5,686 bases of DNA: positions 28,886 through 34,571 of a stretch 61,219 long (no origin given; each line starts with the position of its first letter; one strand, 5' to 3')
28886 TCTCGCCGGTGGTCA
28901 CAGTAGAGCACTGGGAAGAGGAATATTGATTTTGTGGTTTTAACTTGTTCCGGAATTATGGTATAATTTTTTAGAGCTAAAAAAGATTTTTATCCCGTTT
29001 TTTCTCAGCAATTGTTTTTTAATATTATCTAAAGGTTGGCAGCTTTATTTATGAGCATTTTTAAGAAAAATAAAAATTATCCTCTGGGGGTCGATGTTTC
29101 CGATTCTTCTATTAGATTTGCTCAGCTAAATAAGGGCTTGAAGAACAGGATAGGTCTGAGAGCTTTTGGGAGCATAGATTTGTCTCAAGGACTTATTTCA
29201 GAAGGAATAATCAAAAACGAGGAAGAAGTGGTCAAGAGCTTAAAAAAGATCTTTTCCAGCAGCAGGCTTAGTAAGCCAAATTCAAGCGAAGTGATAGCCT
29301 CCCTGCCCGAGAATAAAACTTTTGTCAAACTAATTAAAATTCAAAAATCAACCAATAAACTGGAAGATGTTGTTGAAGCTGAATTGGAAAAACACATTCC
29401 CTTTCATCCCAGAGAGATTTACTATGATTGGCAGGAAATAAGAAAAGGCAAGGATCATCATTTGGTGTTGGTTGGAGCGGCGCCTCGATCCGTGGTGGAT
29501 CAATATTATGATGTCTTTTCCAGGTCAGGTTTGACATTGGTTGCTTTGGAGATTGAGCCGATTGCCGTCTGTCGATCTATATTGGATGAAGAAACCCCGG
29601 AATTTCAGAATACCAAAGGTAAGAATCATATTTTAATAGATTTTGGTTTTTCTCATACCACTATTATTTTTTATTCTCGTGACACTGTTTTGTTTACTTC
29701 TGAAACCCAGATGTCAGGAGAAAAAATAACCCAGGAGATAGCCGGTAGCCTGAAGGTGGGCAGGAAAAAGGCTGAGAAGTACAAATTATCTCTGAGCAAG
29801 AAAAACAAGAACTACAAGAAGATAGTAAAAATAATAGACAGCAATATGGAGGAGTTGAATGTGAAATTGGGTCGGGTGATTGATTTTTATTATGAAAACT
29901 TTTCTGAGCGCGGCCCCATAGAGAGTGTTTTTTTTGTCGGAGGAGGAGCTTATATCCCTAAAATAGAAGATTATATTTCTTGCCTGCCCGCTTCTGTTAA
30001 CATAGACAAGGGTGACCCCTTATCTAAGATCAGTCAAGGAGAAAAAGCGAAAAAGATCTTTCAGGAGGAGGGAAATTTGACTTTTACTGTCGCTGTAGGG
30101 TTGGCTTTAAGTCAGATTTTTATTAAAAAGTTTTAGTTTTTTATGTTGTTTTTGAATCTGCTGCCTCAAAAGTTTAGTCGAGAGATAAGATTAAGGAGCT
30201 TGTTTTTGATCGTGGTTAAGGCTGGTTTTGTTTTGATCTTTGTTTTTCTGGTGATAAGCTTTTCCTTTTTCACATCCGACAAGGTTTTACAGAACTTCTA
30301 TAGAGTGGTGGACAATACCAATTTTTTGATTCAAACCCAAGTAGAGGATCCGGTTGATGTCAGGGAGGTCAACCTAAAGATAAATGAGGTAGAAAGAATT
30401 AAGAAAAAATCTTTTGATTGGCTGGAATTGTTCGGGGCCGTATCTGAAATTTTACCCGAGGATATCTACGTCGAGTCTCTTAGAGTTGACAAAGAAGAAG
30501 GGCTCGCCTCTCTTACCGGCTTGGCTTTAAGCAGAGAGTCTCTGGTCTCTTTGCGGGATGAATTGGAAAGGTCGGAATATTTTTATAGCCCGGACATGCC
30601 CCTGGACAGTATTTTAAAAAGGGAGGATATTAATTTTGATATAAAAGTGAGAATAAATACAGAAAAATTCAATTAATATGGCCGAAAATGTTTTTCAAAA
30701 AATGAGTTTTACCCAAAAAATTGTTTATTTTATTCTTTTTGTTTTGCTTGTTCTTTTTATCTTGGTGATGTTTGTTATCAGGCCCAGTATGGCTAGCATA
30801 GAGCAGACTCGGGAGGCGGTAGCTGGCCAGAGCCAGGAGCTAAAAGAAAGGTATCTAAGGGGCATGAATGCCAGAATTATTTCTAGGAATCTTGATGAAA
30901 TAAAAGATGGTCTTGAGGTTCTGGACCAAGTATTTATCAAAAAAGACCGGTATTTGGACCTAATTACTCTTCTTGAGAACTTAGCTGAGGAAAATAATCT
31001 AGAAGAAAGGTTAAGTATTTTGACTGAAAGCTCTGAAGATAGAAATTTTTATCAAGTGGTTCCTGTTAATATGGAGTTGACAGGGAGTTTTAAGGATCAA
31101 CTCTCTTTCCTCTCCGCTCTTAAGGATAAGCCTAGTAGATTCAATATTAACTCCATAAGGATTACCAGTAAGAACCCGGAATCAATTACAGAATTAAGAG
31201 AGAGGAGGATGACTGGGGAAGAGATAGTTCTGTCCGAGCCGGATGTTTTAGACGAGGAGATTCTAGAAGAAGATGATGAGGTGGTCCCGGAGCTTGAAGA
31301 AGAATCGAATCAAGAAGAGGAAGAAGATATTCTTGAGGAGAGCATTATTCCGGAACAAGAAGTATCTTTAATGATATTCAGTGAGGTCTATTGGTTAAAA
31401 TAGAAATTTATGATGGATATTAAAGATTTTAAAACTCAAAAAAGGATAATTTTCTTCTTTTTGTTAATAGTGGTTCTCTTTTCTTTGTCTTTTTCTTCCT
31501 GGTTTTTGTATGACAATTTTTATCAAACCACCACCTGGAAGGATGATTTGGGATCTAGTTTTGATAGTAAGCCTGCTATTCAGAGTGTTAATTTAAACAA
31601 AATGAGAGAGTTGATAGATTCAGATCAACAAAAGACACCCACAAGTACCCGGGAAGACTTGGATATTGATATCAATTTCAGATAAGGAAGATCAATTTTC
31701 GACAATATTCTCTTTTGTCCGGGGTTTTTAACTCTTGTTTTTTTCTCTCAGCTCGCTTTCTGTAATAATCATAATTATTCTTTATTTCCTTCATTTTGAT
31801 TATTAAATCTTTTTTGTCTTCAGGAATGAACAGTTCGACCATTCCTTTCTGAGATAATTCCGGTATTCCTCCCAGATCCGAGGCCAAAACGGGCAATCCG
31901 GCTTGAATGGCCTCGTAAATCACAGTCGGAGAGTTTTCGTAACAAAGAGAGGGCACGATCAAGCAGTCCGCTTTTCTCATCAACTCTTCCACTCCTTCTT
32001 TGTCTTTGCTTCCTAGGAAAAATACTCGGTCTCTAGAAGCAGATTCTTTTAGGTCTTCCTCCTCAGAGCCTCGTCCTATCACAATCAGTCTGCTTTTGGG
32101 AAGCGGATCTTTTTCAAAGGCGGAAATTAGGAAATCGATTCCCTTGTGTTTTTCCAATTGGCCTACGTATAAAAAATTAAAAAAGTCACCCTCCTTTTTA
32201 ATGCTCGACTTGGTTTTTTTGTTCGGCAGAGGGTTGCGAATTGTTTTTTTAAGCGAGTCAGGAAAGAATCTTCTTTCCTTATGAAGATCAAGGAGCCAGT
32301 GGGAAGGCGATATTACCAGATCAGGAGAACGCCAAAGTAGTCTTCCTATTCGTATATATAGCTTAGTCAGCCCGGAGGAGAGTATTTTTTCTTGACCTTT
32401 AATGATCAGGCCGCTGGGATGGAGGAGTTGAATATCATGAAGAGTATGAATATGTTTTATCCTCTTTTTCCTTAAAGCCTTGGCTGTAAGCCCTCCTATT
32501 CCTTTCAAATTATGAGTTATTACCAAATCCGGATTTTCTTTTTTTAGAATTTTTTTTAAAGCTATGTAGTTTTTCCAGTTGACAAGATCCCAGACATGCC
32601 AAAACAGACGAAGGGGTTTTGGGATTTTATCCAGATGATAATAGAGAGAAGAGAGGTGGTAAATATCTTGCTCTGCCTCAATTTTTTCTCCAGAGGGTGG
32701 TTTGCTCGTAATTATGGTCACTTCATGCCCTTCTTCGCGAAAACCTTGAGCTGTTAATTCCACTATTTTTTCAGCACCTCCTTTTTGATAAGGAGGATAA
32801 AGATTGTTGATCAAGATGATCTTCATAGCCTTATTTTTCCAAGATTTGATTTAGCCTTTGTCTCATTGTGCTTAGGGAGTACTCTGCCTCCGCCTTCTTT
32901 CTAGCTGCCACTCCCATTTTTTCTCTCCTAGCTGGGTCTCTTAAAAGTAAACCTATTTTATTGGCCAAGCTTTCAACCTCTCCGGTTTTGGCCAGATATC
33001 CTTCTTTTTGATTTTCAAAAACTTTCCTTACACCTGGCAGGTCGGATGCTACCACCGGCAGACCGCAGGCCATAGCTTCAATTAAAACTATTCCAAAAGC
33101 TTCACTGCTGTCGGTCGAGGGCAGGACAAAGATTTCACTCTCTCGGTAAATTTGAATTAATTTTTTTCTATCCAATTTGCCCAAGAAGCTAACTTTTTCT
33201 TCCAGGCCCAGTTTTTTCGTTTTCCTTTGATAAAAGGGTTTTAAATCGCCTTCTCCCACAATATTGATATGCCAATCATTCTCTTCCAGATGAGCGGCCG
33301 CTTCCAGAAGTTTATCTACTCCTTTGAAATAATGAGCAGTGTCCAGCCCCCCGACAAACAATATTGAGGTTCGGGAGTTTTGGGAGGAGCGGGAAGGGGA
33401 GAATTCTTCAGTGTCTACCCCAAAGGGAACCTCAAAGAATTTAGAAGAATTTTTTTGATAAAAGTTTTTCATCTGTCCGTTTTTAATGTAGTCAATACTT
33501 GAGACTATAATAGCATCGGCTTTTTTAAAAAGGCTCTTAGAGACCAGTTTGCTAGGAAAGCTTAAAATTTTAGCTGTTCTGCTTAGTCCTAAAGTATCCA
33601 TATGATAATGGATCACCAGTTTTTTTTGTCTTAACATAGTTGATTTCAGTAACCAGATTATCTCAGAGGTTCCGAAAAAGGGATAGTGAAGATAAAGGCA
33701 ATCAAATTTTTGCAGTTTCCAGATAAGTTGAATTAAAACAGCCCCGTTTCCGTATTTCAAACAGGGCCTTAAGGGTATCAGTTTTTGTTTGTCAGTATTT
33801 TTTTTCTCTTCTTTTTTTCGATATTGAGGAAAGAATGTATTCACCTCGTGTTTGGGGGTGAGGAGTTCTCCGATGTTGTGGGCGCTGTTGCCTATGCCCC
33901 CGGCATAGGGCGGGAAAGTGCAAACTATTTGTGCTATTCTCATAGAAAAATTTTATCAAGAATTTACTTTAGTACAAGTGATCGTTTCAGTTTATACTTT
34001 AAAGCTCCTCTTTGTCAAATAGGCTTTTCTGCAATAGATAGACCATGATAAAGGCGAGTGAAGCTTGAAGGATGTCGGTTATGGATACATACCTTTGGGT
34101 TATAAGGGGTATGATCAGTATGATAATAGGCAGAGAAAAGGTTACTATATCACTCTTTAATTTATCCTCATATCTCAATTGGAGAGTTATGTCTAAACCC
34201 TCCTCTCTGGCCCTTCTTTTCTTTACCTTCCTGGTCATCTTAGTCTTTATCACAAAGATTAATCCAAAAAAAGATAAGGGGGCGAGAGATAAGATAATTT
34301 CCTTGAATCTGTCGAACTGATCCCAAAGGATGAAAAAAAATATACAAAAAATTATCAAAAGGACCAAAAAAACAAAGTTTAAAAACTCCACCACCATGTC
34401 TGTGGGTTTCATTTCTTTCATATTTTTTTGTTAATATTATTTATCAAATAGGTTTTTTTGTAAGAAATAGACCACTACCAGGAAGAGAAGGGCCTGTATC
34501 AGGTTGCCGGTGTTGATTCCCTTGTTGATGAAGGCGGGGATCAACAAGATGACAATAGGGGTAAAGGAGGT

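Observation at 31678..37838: pilB heads a glycosylation operon: candidate pilus-coupled surface glycosylation system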

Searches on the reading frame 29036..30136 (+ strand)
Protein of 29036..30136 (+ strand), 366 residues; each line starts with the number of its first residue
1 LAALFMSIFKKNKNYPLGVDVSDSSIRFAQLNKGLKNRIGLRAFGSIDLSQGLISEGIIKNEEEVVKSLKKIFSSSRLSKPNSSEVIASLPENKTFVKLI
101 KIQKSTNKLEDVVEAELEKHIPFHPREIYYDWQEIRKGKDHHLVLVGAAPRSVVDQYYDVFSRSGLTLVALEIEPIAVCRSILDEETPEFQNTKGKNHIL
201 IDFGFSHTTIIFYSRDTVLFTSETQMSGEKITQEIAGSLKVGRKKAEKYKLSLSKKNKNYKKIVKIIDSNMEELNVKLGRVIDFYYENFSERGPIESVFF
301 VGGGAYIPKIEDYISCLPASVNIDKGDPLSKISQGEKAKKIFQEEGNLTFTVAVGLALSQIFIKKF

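Call 5: search_protein_families(library=pfam, proteins=[window:29036-30136:+], max_evalue=0.001)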
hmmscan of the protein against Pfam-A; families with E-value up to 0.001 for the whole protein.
window:29036-30136:+ (366 aa): 2 families
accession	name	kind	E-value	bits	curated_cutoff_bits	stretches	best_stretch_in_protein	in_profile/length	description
PF11104.14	PilM_2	-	1.6e-35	123.1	27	1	18-359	1-338/340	Type IV pilus assembly protein PilM;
PF14450.12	FtsA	-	1.1e-08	36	31.8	1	199-315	1-100/127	Cell division protein FtsA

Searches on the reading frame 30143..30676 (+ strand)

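Call 5: search_protein_families(library=pfam, proteins=[window:30143-30676:+], max_evalue=0.001)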
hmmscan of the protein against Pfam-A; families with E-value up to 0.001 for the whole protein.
window:30143-30676:+ (177 aa): 1 family
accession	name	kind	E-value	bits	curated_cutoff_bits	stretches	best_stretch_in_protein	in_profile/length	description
PF05137.18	PilN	-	4.9e-08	33.3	22.8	1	96-153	2-57/78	Fimbrial assembly protein (PilN)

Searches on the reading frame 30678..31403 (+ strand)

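Call 5: search_protein_families(library=pfam, proteins=[window:30678-31403:+], max_evalue=0.001)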
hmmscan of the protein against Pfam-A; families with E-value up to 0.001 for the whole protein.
window:30678-31403:+ (241 aa): 1 family
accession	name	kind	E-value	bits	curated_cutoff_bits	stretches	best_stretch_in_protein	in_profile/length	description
PF04350.18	PilO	-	1e-06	29.4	22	1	42-172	2-131/145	Pilus assembly protein, PilO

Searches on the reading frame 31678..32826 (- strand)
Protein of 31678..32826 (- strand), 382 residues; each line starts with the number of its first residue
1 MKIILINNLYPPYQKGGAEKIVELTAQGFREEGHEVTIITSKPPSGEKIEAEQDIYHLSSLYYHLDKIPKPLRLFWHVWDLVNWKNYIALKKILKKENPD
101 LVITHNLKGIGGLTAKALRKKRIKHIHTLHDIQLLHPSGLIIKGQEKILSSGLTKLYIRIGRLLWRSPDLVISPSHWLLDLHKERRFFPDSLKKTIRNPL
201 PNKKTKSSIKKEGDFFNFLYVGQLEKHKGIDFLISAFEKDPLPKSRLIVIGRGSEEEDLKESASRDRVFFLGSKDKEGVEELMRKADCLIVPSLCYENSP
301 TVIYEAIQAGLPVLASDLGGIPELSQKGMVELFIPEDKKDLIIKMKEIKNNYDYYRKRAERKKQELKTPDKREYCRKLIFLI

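Call 4: search_protein_families(library=pfam, proteins=[window:31678-32826:-], max_evalue=0.01)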
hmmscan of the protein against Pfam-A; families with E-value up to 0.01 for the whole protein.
window:31678-32826:- (382 aa): 6 families
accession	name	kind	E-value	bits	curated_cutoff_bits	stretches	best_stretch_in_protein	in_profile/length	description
PF00534.26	Glycos_transf_1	-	4.1e-27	95.2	26.4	1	205-364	5-171/172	Glycosyl transferases group 1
PF13692.12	Glyco_trans_1_4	-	3.6e-25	89.3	27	1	217-348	3-139/142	Glycosyl transferases group 1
PF13439.12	Glyco_transf_4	-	1.4e-20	74.5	28.5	1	16-195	2-161/170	Glycosyltransferase Family 4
PF13579.12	Glyco_trans_4_4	-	1.3e-16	61.8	29.7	1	16-186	1-146/158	Glycosyl transferase 4-like domain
PF13477.12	Glyco_trans_4_2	-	1.3e-08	35.6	23.4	1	26-138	17-116/139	Glycosyl transferase 4-like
PF20706.3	GT4-conflict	-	7.6e-07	28.9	26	1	205-348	188-339/385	Family 4 Glycosyltransferase in conflict systems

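Call 42: search_protein_families(library=ncbifam, proteins=[window:31678-32826:-], max_evalue=0.001)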
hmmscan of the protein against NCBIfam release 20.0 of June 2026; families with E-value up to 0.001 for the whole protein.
window:31678-32826:- (382 aa): 24 families
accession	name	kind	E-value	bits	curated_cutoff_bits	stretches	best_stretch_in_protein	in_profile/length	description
NF047684.1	TeichurnBiosyTuaC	equivalog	1.6e-21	76.7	550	1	218-364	222-367/391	teichuronic acid biosynthesis protein TuaC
TIGR03088.1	stp2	hypoth_equivalog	1e-17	64.3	409.05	1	85-356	68-343/374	TIGR03088 family PEP-CTERM/XrtA system glycosyltransferase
TIGR04157.1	glyco_rSAM_CFB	subfamily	1.9e-17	63.4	400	1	207-374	221-389/406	TIGR04157 family glycosyltransferase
NF049988.1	MGlcDAGSynMgs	equivalog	1.2e-12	47.9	400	2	1-131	1-119/398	alpha-monoglucosyldiacylglycerol synthase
NF041876.1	EPS_EpsE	equivalog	3.8e-11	42.9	400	1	205-364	204-374/389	exopolysaccharide biosynthesis GT4 family glycosyltransferase EpsE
TIGR03999.1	thiol_BshA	equivalog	3.9e-11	42.5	273.7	1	216-330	200-316/375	N-acetyl-alpha-D-glucosaminyl L-malate synthase BshA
TIGR04348.1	TIGR04348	equivalog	1.2e-10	41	300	1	205-362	127-288/310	selenoneine biosynthesis selenosugar synthase SenB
NF007396.0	PRK09922.1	equivalog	1.5e-10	40.5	385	1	195-355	162-330/361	lipopolysaccharide 1,6-galactosyltransferase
TIGR04063.1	stp3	hypoth_equivalog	2.4e-10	39.9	442.05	1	220-361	218-370/397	TIGR04063 family PEP-CTERM/XrtA system glycosyltransferase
NF046085.1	XrtY_assoc_Gly1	equivalog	2.9e-10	39.6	400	1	203-361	197-359/387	XrtY-associated glycosyltransferase XYAG1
TIGR02149.1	glgA_Coryne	subfamily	8.7e-10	38.3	302.4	1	217-340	206-337/391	glycogen synthase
NF012028.0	PRK15484.1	subfamily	3.7e-09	36.2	618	1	197-336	177-327/380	lipopolysaccharide N-acetylglucosaminyltransferase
NF050056.1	ProtGlycPglH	equivalog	2.2e-08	33.6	600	1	186-368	150-336/354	GalNAc-alpha-(1->4)-GalNAc-alpha-(1->3)-diNAcBac-PP-undecaprenol alpha-1,4-N-acetyl-D-galactosaminyltransferase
NF038295.1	EPS_HpsP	equivalog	2.4e-07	30.1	550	1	203-364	195-365/388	hormogonium polysaccharide biosynthesis glycosyltransferase HpsP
NF038298.1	EPS_HpsO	equivalog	8.7e-07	28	575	1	201-361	189-362/388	hormogonium polysaccharide biosynthesis glycosyltransferase HpsO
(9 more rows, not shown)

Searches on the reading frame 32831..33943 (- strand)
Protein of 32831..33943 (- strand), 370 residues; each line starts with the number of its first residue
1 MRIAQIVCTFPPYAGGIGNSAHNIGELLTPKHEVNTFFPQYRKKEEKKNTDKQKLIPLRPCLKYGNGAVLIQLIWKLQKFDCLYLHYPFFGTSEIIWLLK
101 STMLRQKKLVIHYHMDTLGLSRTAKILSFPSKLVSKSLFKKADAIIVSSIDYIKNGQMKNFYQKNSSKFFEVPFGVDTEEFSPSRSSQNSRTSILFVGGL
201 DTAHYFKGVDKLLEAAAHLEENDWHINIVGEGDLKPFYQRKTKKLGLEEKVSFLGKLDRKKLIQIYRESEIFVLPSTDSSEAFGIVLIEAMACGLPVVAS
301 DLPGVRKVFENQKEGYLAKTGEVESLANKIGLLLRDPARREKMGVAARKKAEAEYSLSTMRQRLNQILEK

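Call 4: search_protein_families(library=pfam, proteins=[window:32831-33943:-], max_evalue=0.01)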
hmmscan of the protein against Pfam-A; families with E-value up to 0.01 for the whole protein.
window:32831-33943:- (370 aa): 5 families
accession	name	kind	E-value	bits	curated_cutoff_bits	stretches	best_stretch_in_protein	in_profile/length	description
PF00534.26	Glycos_transf_1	-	4.7e-43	147.1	26.4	1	179-349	3-171/172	Glycosyl transferases group 1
PF13692.12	Glyco_trans_1_4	-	1.1e-35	123.5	27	1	193-336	3-142/142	Glycosyl transferases group 1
PF13524.12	Glyco_trans_1_2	-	1.3e-17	64.5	25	1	212-368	5-143/144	Glycosyl transferase-like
PF20706.3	GT4-conflict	-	1.5e-08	34.5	26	1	167-339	172-360/385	Family 4 Glycosyltransferase in conflict systems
PF13439.12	Glyco_transf_4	-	3.3e-08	34.2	28.5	1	15-179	2-169/170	Glycosyltransferase Family 4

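Call 42: search_protein_families(library=ncbifam, proteins=[window:32831-33943:-], max_evalue=0.001)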
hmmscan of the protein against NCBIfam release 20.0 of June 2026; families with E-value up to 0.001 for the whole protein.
window:32831-33943:- (370 aa): 40 families (the best 25 are shown)
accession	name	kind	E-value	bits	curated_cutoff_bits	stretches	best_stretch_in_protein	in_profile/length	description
NF041876.1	EPS_EpsE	equivalog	2.6e-32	112.5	400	1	163-359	182-384/389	exopolysaccharide biosynthesis GT4 family glycosyltransferase EpsE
TIGR03999.1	thiol_BshA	equivalog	1.6e-26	93.1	273.7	1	210-364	215-366/375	N-acetyl-alpha-D-glucosaminyl L-malate synthase BshA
TIGR03449.1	mycothiol_MshA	equivalog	4e-26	91.9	462.5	1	135-364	158-396/406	D-inositol-3-phosphate glycosyltransferase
TIGR04157.1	glyco_rSAM_CFB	subfamily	4.9e-25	88.4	400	1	135-367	163-405/406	TIGR04157 family glycosyltransferase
TIGR03088.1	stp2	hypoth_equivalog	1.4e-24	86.9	409.05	1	167-368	160-370/374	TIGR03088 family PEP-CTERM/XrtA system glycosyltransferase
TIGR02149.1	glgA_Coryne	subfamily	4.1e-24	85.4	302.4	1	133-367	136-386/391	glycogen synthase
NF038295.1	EPS_HpsP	equivalog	4.9e-18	65.3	550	1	171-366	180-382/388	hormogonium polysaccharide biosynthesis glycosyltransferase HpsP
NF038298.1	EPS_HpsO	equivalog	1.3e-17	63.7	575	1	129-362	134-378/388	hormogonium polysaccharide biosynthesis glycosyltransferase HpsO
NF046085.1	XrtY_assoc_Gly1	equivalog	2e-17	63.2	400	1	132-366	152-379/387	XrtY-associated glycosyltransferase XYAG1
NF007396.0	PRK09922.1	equivalog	2.5e-17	62.8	385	1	176-345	167-335/361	lipopolysaccharide 1,6-galactosyltransferase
NF038229.1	Glyco4_Geo_Pelo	equivalog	2.9e-17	62.7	400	1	136-369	104-334/338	GPMC system family 4 glycosyltransferase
TIGR04063.1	stp3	hypoth_equivalog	3.1e-17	62.6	442.05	1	166-363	179-387/397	TIGR04063 family PEP-CTERM/XrtA system glycosyltransferase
NF050063.1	ProtGlycPglJ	equivalog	5.8e-17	61.9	500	1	94-353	97-349/363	N-acetylgalactosamine-N,N'-diacetylbacillosaminyl-diphospho-undecaprenol 4-alpha-N-acetylgalactosaminyltransferase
NF050056.1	ProtGlycPglH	equivalog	1.8e-16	60.2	600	1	156-368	146-350/354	GalNAc-alpha-(1->4)-GalNAc-alpha-(1->3)-diNAcBac-PP-undecaprenol alpha-1,4-N-acetyl-D-galactosaminyltransferase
NF047684.1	TeichurnBiosyTuaC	equivalog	4.7e-16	58.7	550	1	171-366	189-384/391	teichuronic acid biosynthesis protein TuaC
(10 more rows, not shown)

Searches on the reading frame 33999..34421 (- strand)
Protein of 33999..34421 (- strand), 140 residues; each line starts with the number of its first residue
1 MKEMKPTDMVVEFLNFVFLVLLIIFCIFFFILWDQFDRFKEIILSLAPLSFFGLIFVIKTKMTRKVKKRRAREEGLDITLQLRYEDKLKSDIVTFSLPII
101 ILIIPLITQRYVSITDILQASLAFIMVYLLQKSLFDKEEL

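Call 4: search_protein_families(library=pfam, proteins=[window:33999-34421:-], max_evalue=0.01)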
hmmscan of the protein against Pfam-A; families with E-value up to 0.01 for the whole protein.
window:33999-34421:- (140 aa): 1 family
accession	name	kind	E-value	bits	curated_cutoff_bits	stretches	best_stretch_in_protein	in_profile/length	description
PF04246.17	RseC_MucC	-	0.00092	19.6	24.4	0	73-129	49-106/130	Positive regulator of sigma(E), RseC/MucC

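Call 42: search_protein_families(library=ncbifam, proteins=[window:33999-34421:-], max_evalue=0.001)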
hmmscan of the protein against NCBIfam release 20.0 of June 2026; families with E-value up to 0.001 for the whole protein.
window:33999-34421:- (140 aa): 1 family
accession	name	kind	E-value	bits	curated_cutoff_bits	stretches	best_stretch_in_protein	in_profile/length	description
NF041635.1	STM3941_fam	subfamily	0.00086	19.2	40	1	13-78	6-72/157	STM3941 family protein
